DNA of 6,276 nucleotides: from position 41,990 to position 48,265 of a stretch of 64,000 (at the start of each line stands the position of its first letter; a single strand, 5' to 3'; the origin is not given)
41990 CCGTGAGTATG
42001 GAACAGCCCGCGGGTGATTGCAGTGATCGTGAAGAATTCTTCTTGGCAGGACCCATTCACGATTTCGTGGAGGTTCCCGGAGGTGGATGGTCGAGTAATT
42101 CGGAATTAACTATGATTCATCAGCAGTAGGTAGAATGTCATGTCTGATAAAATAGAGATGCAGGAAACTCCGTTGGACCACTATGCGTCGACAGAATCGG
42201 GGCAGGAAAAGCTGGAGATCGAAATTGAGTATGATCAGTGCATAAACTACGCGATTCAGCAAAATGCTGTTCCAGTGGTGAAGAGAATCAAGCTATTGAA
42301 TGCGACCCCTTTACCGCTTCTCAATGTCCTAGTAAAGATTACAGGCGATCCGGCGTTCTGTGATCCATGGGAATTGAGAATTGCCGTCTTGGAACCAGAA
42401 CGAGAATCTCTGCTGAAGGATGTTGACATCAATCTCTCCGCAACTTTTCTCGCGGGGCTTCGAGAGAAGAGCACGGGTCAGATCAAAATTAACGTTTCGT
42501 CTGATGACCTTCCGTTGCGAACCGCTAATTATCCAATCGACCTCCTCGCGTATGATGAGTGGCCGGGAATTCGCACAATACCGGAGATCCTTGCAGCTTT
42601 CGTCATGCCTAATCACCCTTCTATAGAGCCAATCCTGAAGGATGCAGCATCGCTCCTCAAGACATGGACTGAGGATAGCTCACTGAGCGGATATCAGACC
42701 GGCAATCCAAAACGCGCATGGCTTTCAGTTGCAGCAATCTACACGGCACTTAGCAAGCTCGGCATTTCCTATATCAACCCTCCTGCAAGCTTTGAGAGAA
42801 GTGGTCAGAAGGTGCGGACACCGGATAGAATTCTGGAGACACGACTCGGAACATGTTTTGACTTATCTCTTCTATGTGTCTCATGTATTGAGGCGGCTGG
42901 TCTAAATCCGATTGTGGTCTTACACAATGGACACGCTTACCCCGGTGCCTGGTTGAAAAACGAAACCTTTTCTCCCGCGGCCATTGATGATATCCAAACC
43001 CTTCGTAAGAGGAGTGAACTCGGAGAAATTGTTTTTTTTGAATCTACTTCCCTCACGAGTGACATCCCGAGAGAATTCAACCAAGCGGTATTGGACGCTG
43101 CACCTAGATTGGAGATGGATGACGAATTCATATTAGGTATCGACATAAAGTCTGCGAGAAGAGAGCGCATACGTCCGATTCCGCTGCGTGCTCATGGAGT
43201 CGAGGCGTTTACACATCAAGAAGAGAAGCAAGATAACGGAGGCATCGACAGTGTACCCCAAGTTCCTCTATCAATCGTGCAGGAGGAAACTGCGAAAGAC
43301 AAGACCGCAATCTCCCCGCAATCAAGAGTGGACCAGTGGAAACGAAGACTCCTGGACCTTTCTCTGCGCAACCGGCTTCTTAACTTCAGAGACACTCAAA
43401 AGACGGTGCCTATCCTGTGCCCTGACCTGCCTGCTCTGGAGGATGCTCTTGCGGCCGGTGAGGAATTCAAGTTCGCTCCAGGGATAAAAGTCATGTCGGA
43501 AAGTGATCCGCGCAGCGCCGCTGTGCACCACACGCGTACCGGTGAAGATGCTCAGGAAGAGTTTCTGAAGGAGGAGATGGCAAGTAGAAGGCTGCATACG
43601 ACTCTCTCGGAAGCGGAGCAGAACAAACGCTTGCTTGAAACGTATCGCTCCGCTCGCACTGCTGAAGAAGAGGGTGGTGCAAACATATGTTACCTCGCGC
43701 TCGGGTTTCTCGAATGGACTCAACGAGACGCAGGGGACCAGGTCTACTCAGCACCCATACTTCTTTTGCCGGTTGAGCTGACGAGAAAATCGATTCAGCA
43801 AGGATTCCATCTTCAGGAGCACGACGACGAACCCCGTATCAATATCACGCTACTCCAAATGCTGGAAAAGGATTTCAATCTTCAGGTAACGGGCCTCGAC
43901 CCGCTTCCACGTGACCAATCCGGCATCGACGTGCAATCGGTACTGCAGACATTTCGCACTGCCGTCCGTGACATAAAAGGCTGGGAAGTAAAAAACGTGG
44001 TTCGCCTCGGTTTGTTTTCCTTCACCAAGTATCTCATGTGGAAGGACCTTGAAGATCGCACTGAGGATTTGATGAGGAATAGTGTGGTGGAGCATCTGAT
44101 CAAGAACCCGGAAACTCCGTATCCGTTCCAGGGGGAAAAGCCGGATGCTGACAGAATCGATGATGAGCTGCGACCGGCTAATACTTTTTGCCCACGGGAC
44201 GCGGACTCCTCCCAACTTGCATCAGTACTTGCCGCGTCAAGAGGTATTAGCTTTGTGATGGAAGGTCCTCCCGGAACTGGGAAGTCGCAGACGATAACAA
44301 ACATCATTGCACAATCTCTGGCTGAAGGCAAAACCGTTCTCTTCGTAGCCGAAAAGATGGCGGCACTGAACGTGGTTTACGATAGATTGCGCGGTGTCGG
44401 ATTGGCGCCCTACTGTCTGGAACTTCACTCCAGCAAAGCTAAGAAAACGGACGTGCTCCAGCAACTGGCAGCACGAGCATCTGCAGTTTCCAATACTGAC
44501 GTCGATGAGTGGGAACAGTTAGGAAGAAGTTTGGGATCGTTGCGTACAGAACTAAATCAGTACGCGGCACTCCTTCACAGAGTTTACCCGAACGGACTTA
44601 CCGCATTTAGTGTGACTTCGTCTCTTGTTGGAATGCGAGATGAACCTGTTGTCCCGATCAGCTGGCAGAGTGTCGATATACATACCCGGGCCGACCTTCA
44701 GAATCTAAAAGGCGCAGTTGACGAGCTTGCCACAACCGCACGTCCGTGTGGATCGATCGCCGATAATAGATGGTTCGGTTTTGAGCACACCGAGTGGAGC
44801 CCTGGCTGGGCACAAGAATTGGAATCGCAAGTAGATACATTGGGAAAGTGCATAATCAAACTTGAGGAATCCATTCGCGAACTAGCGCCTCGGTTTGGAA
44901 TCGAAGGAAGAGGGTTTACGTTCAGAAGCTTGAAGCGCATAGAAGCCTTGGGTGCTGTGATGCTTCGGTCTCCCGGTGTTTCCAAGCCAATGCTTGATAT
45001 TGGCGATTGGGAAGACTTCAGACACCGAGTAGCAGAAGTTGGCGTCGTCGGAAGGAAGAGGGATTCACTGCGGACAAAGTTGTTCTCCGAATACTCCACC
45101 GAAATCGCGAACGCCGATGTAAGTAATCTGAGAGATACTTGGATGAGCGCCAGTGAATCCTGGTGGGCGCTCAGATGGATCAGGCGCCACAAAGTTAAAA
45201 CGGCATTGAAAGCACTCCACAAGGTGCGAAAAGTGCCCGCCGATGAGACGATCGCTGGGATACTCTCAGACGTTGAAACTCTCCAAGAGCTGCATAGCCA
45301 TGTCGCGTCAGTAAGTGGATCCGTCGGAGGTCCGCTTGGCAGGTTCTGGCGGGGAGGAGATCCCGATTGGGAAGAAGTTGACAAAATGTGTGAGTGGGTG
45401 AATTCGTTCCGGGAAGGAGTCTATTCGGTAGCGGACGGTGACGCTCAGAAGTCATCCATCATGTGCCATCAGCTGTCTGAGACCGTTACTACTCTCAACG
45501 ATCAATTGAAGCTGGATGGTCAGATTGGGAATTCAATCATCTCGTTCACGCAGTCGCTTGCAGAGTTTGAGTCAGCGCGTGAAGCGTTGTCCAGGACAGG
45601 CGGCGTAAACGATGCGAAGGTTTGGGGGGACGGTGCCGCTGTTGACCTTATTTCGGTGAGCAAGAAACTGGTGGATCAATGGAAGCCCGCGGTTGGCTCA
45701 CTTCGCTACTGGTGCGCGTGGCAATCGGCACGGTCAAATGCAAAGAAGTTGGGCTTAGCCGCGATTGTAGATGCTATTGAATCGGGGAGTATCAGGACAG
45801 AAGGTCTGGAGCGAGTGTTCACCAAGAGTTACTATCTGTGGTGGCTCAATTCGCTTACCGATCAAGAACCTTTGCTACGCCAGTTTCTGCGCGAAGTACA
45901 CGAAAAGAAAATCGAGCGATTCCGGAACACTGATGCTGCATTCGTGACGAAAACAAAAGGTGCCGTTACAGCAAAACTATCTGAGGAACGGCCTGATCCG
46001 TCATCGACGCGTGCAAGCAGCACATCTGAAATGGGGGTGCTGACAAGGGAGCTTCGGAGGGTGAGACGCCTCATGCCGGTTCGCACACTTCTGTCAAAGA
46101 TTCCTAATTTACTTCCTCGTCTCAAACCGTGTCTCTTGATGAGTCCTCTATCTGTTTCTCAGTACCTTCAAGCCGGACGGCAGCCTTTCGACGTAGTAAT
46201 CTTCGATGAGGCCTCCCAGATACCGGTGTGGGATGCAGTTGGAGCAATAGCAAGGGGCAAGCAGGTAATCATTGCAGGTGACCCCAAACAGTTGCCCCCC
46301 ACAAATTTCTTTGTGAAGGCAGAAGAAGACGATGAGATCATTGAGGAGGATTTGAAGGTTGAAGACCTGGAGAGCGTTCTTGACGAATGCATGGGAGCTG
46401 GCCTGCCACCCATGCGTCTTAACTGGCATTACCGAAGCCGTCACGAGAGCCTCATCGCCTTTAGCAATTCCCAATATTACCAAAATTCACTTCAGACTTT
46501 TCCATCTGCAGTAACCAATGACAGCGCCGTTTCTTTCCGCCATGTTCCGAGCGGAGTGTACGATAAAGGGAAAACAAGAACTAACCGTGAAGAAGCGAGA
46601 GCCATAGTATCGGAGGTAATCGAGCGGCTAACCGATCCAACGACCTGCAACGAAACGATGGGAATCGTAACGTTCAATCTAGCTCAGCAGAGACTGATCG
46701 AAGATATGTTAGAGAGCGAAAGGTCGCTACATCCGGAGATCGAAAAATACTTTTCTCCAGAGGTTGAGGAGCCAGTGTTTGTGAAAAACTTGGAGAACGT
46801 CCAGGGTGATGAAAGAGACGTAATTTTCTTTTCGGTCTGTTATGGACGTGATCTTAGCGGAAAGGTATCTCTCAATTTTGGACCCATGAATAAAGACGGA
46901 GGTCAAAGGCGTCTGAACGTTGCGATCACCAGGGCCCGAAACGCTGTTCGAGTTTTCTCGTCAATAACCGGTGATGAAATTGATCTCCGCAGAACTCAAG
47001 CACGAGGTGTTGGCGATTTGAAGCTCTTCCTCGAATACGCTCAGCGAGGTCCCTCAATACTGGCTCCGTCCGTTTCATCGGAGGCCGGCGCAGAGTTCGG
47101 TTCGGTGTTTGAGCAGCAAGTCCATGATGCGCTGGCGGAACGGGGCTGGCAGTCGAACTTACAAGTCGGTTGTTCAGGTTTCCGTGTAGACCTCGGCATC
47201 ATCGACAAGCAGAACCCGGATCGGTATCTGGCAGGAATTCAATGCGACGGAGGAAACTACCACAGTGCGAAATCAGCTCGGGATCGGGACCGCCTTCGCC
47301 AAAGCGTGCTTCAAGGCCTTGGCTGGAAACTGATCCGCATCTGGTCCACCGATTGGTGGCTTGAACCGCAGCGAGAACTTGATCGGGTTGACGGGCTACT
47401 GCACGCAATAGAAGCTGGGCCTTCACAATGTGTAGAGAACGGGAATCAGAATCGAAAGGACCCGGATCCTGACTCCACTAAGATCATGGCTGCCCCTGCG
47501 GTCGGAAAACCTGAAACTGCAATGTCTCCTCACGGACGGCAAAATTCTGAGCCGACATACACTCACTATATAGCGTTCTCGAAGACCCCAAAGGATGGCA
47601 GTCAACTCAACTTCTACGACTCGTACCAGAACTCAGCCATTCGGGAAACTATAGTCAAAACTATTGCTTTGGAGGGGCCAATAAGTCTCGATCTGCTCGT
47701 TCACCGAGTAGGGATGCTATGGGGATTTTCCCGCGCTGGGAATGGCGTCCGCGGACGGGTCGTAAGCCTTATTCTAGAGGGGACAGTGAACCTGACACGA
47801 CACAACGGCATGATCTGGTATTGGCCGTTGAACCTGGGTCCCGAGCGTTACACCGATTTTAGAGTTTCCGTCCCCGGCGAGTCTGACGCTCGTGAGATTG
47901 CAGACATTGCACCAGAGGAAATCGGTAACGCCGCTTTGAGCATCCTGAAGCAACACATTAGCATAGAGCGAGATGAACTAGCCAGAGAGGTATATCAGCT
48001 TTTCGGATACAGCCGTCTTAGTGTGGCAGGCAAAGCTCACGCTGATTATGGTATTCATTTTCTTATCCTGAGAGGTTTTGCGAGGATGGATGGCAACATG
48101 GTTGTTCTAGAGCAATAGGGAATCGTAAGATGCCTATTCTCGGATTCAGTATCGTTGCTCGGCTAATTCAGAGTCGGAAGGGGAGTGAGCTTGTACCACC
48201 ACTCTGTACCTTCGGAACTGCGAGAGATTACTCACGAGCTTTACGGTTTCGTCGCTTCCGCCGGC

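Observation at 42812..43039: Transglutaminase-like Cys-His core embedded in the N-terminus of the helicase-nuclease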

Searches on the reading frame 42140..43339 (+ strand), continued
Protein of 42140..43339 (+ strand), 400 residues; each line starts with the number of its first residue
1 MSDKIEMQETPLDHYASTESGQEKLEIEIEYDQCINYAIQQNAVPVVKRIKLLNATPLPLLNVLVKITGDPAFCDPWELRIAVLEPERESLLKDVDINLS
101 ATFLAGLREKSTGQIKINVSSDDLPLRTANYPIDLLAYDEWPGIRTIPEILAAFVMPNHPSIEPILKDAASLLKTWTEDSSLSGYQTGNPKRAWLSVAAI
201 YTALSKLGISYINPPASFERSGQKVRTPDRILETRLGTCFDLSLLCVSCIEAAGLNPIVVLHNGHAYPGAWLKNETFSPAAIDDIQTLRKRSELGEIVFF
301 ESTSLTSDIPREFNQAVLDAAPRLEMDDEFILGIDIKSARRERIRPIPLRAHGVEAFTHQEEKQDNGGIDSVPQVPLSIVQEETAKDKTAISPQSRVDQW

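Call 74: find_encoding_contigs(protein=P0103, flank=8000, max_places=2)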
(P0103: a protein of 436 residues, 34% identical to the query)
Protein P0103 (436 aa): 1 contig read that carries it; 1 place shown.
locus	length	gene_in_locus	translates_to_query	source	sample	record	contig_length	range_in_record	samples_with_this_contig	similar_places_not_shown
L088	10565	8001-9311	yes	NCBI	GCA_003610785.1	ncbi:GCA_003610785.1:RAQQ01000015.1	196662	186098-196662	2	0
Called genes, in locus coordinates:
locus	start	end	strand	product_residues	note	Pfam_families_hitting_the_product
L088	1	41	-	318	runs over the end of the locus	-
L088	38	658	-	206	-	PF00303:Thymidylat_synt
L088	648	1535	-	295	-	PF01634:HisG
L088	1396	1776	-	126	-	PF05014:Nuc_deoxyrib_tr (weak)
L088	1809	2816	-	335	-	PF04055:Radical_SAM (weak)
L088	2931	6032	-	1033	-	PF02384:N6_Mtase, PF20473:MmeI_Mtase (faint), PF07669:Eco57I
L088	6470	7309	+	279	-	-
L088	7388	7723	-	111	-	-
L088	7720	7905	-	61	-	-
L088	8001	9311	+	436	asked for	-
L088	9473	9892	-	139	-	-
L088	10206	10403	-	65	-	-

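Call 84: search_protein_families(library=pfam, proteins=[P0120, L084:6775-8004:+, P0103, P0089, P0117, P0112, P0116, P0119, P0101, P0092], max_evalue=0.1)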
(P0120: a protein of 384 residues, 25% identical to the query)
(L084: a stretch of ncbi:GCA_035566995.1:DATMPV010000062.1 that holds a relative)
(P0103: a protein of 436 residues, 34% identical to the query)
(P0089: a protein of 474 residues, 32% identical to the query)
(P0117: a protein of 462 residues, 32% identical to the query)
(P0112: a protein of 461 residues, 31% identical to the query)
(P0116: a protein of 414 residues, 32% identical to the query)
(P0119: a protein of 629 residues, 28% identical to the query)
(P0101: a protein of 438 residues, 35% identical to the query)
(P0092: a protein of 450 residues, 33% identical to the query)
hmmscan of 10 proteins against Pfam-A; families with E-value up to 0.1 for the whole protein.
P0120 (384 aa): 2 families
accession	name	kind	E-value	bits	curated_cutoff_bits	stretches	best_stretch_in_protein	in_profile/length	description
PF04473.18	DUF553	-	0.0025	17.7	20.5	1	211-262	37-88/140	Transglutaminase-like domain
PF01841.26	Transglut_core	-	0.084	13.6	23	0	193-310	16-103/108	Transglutaminase-like superfamily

L084:6775-8004:+ (409 aa): 1 family
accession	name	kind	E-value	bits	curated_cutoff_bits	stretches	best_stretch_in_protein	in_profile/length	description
PF12770.12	CHAT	-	0.013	15.4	24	1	317-357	213-253/289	CHAT domain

P0103 (436 aa): 0 families

P0089 (474 aa): 1 family
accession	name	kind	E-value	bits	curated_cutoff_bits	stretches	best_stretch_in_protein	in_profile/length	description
PF04473.18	DUF553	-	0.0059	16.5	20.5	1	336-380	42-86/140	Transglutaminase-like domain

P0117 (462 aa): 1 family
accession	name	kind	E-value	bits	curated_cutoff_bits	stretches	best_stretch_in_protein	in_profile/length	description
PF14237.11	GYF_2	-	0.098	12.9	25.8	0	405-438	1-38/50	GYF domain 2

P0112 (461 aa): 1 family
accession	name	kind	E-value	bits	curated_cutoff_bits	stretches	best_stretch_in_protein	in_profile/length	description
PF01841.26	Transglut_core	-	0.067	13.9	23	0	304-374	7-70/108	Transglutaminase-like superfamily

P0116 (414 aa): 0 families

P0119 (629 aa): 1 family
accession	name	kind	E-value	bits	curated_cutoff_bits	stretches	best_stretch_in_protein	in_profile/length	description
PF13195.11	DUF4011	-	9.4e-27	94.4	22.2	1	433-599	2-158/158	Protein of unknown function (DUF4011)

P0101 (438 aa): 0 families

P0092 (450 aa): 2 families
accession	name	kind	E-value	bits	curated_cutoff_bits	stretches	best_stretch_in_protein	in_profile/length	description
PF24463.1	DUF7577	-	0.0012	18.8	28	1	3-26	2-25/27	Domain of unknown function (DUF7577)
PF04473.18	DUF553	-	0.01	15.7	20.5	1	315-358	43-86/140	Transglutaminase-like domain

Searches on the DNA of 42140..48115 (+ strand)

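Call 87: search_dna_similar(query=L083:6900-8103:+, collection=ecoli_genomes, mode=near, max_rows=5)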
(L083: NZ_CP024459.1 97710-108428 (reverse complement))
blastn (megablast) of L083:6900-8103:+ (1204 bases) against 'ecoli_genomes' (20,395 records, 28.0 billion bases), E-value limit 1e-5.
Records with a match: 301; places in all: 301; records where one place covers at least 80% of the query: 286.
Genomes with a match: 301 of 5426; with a place that covers at least 80% of the query: 286. Places per genome that has any: lowest 1, median 1, highest 1. On chromosomes: 300 places; on plasmids: 1.
Best place of each record, by identity: >=99% 296; 95-99% 2; 90-95% 3.
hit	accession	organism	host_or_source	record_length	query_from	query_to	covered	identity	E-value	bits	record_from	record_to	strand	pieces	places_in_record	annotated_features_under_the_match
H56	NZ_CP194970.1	Escherichia coli strain EC28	Homo sapiens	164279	1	1204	100%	100.0%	0e+0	2224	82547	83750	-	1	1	hhe: DUF4011 domain-containing anti-phage protein Hhe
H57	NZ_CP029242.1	Escherichia coli strain ECCRA-119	feces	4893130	1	1204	100%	99.8%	0e+0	2213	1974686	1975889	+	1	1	AAA domain-containing protein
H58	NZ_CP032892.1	Escherichia coli strain SCEC020022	Homo sapiens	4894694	1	1204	100%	99.8%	0e+0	2213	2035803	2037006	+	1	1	hhe: DUF4011 domain-containing anti-phage protein Hhe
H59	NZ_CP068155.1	Escherichia coli strain FDAARGOS_1077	missing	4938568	1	1204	100%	99.8%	0e+0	2213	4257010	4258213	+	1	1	hhe: DUF4011 domain-containing anti-phage protein Hhe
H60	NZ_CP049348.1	Escherichia coli strain 3R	Chicken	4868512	1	1204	100%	99.8%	0e+0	2213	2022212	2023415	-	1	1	hhe: DUF4011 domain-containing anti-phage protein Hhe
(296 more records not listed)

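Call 88: get_annotated_region(hit=H58, flank=6000)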
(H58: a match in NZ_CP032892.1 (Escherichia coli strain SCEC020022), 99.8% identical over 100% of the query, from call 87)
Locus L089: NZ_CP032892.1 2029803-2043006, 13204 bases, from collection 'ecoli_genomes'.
description: Escherichia coli strain SCEC020022 chromosome, complete genome
organism: Escherichia coli strain SCEC020022 (NCBI taxid 562)
replicon: chromosome; assembly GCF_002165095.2
host: Homo sapiens; source: -; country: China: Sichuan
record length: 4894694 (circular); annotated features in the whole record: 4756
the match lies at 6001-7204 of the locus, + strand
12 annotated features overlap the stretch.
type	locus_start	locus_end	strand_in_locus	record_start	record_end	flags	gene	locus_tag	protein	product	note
CDS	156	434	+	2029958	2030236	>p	-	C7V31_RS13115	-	DUF4011 domain-containing protein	incomplete; partial in the middle of a contig; missing C-terminus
CDS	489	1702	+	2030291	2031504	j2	-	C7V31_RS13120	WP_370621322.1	IS3 family transposase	programmed frameshift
sequence_feature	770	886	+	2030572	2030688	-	-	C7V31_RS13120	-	-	AL1L pseudoknot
CDS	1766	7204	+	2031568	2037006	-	hhe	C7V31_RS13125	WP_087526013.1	DUF4011 domain-containing anti-phage protein Hhe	-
CDS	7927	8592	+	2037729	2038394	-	yecA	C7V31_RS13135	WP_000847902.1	UPF0149 family protein YecA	-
CDS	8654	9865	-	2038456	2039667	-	tyrP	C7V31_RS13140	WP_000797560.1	tyrosine transporter TyrP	-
CDS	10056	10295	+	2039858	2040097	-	yecH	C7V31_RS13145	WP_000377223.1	YecH family metal-binding protein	-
CDS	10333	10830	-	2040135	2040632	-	ftnA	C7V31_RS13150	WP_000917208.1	non-heme ferritin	-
CDS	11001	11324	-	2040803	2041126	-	yecR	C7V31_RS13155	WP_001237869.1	YecR-like lipofamily protein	-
CDS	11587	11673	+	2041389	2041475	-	azuC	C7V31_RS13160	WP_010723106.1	stress response protein AzuC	-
CDS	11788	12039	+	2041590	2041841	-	yecJ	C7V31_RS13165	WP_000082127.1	DUF2766 family protein YecJ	-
CDS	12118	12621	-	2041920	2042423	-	ftnB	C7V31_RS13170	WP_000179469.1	non-heme ferritin-like protein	-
